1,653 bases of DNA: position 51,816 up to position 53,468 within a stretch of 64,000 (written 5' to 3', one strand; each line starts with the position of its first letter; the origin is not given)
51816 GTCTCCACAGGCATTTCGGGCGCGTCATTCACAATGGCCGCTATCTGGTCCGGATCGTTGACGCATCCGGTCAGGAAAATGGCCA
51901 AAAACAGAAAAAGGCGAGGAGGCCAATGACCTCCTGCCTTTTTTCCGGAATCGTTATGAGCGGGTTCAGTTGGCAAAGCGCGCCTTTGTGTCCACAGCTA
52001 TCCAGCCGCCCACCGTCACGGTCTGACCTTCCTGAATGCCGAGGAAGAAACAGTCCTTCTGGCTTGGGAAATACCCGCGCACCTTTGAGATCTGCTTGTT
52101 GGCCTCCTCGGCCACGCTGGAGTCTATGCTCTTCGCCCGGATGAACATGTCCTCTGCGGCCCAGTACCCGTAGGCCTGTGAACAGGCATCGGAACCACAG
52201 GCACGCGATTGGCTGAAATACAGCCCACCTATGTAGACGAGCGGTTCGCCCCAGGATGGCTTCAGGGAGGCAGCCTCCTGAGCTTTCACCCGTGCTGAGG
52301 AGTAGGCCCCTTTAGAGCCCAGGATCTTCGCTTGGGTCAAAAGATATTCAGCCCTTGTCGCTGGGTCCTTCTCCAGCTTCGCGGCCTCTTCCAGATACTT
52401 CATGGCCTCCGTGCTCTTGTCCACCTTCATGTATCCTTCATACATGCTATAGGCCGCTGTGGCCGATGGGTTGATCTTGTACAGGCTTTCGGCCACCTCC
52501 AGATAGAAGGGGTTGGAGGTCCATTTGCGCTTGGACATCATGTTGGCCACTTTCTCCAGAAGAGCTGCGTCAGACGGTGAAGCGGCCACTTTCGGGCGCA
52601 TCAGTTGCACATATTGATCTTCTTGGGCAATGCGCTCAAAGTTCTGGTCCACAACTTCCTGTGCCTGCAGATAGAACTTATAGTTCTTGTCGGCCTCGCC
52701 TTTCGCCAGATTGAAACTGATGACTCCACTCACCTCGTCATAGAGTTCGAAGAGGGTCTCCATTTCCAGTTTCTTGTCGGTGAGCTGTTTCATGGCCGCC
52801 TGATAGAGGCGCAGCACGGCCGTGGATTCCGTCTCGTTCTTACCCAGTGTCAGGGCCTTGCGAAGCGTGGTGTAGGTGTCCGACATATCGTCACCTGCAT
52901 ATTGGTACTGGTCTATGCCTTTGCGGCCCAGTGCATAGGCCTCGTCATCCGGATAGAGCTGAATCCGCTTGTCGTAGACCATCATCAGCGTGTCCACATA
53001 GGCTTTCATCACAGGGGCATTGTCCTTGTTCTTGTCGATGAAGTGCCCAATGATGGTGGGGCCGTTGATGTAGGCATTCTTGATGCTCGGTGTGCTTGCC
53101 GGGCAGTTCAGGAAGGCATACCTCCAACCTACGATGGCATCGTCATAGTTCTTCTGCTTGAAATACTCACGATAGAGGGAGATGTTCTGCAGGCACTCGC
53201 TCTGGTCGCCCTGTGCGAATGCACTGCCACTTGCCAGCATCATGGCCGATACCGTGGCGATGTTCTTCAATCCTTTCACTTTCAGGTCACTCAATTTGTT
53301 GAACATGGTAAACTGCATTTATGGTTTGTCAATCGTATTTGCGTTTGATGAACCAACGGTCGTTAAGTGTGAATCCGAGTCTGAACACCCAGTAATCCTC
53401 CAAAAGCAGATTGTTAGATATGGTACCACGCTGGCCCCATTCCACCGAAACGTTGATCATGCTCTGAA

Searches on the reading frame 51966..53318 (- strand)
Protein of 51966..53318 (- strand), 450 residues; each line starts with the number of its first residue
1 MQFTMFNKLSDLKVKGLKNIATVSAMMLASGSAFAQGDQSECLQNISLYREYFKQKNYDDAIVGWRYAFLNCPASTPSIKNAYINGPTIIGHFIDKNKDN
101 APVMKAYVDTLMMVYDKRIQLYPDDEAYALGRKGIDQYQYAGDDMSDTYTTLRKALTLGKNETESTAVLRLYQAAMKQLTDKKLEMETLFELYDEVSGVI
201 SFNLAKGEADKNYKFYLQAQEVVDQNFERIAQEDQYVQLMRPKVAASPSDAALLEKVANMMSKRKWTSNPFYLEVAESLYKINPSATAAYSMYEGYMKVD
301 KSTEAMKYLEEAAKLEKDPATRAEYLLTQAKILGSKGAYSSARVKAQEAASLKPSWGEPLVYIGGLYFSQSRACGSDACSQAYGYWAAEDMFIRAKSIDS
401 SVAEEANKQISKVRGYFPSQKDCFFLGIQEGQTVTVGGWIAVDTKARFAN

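Call 65: search_protein_families(library=pfam, proteins=[window:51966-53318:-], max_evalue=0.001)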
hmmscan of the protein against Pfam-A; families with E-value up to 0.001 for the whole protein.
window:51966-53318:- (450 aa): 1 family
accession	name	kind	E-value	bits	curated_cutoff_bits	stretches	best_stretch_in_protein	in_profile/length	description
PF07719.23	TPR_2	-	0.00023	21.5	27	0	296-318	11-33/34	Tetratricopeptide repeat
